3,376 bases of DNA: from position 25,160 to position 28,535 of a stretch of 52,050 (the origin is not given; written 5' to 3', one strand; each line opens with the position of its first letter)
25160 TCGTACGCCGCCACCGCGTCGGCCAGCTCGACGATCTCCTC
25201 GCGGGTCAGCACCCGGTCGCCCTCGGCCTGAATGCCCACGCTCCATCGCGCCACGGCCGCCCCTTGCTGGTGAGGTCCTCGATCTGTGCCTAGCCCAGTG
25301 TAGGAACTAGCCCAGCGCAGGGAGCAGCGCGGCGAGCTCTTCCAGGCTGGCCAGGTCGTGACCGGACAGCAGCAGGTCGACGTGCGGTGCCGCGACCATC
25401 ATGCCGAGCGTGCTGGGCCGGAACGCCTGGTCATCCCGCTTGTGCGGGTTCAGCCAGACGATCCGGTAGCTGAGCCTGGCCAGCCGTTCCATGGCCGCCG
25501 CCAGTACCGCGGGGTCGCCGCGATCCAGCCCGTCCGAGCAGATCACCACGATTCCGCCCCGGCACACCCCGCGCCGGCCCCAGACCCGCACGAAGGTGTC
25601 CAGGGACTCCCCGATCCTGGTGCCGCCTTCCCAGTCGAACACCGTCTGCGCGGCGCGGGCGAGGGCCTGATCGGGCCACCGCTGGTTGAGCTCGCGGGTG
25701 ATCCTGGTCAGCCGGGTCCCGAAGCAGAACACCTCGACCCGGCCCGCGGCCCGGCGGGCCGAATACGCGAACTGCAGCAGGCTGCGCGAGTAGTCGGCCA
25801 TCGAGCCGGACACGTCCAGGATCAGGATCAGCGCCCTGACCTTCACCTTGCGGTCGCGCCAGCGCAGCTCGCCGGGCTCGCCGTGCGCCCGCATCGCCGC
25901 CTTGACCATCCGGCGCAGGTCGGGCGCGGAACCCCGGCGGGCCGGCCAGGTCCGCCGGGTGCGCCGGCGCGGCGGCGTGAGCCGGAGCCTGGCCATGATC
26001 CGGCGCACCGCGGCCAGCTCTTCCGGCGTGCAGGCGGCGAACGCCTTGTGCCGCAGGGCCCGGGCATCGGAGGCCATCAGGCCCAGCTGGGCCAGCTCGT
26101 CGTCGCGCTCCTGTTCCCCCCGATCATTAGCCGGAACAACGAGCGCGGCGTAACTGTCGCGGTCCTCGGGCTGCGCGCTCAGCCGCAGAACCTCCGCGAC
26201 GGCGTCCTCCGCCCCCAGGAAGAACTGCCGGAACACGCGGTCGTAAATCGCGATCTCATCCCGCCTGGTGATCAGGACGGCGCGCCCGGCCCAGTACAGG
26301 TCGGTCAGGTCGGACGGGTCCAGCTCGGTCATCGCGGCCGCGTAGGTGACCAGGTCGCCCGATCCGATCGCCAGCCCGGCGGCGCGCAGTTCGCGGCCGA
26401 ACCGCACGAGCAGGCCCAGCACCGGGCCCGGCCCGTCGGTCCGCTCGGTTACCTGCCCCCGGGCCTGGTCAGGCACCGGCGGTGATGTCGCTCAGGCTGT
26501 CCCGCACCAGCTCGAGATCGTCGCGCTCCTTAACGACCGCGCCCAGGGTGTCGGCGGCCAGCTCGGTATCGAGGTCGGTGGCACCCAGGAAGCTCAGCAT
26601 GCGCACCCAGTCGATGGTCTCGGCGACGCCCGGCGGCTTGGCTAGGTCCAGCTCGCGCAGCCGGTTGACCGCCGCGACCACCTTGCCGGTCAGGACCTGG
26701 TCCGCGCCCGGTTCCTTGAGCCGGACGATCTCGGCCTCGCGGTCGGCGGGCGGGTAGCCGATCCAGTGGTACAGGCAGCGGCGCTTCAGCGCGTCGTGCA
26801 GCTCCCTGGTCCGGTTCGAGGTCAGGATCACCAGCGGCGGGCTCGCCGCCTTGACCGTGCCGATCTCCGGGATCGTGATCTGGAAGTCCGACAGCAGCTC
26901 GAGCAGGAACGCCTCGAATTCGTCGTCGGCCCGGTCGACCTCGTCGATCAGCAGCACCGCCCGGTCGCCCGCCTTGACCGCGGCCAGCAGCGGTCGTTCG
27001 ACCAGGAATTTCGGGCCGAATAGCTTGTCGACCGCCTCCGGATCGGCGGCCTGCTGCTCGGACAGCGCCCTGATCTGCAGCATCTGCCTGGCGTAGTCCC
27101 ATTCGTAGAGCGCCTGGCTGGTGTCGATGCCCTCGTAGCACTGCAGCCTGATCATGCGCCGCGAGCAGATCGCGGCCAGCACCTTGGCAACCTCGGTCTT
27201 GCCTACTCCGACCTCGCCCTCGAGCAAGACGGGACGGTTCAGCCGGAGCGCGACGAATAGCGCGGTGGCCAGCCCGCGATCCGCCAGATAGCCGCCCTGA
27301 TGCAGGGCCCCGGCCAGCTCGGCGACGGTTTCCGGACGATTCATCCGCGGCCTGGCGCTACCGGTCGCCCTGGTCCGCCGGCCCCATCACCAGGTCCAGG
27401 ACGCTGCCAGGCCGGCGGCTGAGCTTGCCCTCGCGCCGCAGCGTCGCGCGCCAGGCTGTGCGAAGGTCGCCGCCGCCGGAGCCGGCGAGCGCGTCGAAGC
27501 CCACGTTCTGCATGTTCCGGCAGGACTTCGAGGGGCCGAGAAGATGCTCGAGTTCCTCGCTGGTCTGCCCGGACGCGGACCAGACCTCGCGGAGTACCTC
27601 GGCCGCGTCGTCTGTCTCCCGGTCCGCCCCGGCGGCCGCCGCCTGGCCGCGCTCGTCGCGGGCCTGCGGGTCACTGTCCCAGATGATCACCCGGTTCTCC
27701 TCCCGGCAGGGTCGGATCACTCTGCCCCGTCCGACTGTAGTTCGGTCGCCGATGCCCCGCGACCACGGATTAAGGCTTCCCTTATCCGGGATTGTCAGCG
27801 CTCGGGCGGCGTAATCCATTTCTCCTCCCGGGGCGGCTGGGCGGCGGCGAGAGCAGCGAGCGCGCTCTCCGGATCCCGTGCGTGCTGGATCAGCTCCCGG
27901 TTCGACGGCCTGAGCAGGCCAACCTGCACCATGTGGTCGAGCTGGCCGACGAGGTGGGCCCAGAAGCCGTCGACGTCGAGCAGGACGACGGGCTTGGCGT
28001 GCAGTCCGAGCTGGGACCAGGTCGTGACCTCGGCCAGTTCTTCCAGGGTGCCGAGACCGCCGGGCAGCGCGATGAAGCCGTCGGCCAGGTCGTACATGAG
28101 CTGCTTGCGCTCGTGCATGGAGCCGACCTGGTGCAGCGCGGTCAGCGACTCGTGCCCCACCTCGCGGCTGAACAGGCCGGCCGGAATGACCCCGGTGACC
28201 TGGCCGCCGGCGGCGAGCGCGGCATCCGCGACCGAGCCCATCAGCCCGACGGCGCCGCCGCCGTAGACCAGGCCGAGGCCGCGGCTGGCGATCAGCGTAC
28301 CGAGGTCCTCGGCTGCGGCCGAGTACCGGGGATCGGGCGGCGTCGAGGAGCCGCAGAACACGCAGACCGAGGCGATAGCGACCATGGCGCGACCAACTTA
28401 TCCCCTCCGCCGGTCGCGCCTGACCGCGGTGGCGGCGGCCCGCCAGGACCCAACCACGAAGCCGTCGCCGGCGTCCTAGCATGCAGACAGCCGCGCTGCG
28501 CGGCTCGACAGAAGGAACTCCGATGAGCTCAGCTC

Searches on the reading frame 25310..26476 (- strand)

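Call 65: search_protein_families(library=pfam, proteins=[window:25310-26476:-], max_evalue=0.0001)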
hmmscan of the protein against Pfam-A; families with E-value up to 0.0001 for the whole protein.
window:25310-26476:- (389 aa): 1 family
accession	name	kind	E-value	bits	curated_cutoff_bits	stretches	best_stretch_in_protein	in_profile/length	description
PF05762.20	VWA_CoxE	-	8.3e-53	179.5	26.4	1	163-377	7-221/222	VWA domain containing CoxE-like protein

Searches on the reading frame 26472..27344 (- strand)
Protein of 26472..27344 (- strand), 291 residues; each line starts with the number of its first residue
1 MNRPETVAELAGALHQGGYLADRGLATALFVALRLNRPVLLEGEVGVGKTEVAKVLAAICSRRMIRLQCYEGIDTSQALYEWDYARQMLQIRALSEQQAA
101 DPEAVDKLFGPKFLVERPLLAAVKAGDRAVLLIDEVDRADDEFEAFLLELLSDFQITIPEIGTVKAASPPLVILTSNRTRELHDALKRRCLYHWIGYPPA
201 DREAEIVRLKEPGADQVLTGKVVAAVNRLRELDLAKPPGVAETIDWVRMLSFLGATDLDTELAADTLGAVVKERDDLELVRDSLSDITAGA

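Call 65: search_protein_families(library=pfam, proteins=[window:26472-27344:-], max_evalue=0.0001)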
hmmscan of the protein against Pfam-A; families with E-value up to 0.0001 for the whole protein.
window:26472-27344:- (291 aa): 6 families
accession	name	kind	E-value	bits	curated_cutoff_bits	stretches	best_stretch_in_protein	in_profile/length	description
PF07728.20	AAA_5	-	2.9e-13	50.4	22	1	38-190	1-139/139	AAA domain (dynein-related subfamily)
PF00004.35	AAA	-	1.4e-09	38.9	21.2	1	39-190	1-123/131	ATPase family associated with various cellular activities (AAA)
PF07726.17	AAA_3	-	1.7e-06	28.4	27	0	129-178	64-112/131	ATPase family associated with various cellular activities (AAA)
PF13191.12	AAA_16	-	2.1e-06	28.8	32.6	1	36-153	22-158/167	AAA ATPase domain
PF13401.12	AAA_22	-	4e-06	27.6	27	1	38-154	7-114/130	AAA domain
PF07724.20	AAA_2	-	5.4e-06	27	27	1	39-182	6-129/166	AAA domain (Cdc48 subfamily)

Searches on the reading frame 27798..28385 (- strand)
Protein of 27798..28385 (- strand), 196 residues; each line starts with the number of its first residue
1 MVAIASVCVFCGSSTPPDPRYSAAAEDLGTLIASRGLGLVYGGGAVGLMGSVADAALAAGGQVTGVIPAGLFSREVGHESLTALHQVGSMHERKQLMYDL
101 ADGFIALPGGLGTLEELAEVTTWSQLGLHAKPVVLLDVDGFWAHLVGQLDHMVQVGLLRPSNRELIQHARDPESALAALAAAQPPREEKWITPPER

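Call 65: search_protein_families(library=pfam, proteins=[window:27798-28385:-], max_evalue=0.0001)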
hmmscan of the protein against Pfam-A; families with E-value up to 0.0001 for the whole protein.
window:27798-28385:- (196 aa): 2 families
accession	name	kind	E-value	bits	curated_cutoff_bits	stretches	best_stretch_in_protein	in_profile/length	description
PF03641.19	Lysine_decarbox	-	1.2e-41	142.4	27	1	49-178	1-130/131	Possible lysine decarboxylase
PF18306.6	LDcluster4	-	1.1e-14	54.7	26.3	1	12-137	8-124/151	SLOG cluster4 family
